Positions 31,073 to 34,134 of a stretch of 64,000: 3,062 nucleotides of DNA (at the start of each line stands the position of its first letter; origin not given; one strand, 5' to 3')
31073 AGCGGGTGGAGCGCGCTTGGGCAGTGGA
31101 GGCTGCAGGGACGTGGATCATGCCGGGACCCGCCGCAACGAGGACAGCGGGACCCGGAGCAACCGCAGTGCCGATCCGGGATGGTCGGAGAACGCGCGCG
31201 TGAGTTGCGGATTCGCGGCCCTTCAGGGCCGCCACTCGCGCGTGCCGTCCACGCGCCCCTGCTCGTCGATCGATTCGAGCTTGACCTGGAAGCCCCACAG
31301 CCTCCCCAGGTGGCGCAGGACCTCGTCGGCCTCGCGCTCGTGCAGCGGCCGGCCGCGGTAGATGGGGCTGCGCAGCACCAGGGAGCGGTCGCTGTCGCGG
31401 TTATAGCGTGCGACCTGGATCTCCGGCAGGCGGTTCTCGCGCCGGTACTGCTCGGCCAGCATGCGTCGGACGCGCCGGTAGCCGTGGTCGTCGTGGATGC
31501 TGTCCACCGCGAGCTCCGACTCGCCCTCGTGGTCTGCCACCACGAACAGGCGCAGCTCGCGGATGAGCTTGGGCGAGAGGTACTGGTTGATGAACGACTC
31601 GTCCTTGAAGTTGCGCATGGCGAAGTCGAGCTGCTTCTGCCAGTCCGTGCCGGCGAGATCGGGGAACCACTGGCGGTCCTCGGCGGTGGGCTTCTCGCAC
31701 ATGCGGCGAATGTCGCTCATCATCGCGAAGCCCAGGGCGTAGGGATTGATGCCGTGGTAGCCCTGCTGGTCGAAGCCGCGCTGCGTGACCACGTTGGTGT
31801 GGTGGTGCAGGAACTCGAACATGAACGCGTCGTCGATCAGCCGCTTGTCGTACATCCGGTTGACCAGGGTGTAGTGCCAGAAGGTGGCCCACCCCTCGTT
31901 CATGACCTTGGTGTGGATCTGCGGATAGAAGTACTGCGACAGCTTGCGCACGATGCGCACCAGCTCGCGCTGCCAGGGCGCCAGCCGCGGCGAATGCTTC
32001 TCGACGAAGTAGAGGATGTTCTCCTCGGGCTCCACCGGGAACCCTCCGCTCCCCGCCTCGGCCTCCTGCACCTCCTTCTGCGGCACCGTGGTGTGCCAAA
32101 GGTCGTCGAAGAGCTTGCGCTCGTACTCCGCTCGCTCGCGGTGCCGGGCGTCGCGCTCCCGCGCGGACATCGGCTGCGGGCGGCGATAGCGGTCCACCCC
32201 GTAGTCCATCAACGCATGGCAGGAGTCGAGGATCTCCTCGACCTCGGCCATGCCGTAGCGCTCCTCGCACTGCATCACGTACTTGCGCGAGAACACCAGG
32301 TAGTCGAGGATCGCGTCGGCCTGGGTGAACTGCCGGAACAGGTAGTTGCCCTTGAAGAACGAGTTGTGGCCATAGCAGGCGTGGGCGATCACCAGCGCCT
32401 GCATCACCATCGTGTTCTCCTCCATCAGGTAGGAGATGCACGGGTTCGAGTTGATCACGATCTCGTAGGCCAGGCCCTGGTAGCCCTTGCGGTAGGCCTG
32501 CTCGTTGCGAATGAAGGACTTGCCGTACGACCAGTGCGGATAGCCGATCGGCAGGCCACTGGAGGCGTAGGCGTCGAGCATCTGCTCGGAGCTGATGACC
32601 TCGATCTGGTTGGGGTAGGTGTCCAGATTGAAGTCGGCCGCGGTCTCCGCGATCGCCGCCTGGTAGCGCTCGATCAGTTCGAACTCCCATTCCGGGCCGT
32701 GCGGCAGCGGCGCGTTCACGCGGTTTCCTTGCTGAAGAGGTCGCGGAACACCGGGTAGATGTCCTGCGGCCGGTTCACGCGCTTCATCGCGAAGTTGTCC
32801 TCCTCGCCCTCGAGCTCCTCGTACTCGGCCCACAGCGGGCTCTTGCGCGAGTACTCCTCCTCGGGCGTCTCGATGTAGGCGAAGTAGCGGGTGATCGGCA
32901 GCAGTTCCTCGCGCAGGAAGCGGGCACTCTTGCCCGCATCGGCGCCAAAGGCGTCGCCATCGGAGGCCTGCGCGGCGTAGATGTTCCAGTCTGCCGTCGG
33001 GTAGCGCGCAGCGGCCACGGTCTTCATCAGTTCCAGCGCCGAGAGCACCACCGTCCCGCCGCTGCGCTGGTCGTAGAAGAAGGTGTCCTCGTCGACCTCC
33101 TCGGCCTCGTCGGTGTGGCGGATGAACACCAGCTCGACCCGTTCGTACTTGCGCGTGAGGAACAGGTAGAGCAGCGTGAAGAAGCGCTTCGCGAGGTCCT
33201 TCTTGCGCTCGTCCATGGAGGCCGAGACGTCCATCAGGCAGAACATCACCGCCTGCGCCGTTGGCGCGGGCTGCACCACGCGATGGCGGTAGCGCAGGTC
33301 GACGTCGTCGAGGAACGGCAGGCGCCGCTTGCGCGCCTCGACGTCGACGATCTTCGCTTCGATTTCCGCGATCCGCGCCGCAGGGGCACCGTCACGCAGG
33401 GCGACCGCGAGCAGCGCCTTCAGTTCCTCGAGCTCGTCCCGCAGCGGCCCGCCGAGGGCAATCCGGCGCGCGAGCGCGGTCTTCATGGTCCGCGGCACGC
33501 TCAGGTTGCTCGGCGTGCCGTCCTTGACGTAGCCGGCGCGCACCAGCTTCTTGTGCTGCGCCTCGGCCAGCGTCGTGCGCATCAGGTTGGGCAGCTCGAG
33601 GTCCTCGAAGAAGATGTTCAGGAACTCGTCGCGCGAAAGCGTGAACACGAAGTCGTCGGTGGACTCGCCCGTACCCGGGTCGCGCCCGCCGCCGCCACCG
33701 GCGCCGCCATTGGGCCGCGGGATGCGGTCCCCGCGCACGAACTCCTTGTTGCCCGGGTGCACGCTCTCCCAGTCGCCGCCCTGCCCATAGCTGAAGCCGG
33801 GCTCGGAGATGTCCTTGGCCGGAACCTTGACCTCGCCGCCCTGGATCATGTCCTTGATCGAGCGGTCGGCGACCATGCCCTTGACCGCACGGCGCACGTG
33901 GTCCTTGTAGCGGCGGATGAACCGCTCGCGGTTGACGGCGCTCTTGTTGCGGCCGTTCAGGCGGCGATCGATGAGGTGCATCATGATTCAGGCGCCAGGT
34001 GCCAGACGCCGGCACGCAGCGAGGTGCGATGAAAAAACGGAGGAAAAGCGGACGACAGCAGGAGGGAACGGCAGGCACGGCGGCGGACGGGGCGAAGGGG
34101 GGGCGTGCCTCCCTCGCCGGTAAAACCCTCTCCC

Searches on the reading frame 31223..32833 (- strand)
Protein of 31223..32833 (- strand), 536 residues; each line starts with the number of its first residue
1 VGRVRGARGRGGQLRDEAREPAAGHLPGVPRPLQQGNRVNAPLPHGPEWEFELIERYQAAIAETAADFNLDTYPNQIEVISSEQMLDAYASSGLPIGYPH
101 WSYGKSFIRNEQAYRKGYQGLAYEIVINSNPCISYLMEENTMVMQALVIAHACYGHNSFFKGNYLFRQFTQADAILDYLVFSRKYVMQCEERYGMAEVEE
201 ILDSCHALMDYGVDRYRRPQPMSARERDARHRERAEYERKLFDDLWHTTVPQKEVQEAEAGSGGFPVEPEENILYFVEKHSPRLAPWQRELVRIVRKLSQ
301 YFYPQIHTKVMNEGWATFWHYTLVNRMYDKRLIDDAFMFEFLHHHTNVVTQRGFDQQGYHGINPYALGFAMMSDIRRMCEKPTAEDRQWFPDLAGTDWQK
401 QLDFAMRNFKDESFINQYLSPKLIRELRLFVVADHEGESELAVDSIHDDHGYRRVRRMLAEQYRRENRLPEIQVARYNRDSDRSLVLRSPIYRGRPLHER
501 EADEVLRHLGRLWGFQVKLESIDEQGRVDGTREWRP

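Call 36: search_protein_families(library=pfam, proteins=[window:31223-32833:-], max_evalue=0.001)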
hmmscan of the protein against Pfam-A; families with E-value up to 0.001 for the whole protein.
window:31223-32833:- (536 aa): 2 families
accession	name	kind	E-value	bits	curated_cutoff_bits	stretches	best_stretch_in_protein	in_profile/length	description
PF04293.20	SpoVR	-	2.1e-171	570.6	27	1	48-465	1-404/407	SpoVR like protein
PF24755.2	SpoVR_C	-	6e-20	71.5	27.6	1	470-524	1-55/55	SpoVR-like C-terminal domain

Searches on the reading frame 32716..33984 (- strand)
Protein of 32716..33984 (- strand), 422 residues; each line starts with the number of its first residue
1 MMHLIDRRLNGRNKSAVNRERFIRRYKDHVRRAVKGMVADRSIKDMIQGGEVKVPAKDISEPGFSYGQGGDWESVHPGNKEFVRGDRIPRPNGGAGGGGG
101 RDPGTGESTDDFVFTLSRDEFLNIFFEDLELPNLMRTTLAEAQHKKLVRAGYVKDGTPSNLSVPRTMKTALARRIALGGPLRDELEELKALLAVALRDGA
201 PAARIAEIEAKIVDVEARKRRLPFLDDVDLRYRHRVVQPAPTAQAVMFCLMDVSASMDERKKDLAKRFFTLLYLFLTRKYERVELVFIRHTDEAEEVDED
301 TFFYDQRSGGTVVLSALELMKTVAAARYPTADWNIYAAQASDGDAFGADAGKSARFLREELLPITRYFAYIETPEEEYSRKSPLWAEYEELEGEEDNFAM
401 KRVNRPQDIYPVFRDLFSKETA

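Call 35: search_protein_families(library=pfam, proteins=[window:32716-33984:-], max_evalue=0.001)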
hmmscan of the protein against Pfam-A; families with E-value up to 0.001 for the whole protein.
window:32716-33984:- (422 aa): 1 family
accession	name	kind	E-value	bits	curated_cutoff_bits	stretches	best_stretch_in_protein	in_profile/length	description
PF04285.18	DUF444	-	7.1e-167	556.1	27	1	3-420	1-418/418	Protein of unknown function (DUF444)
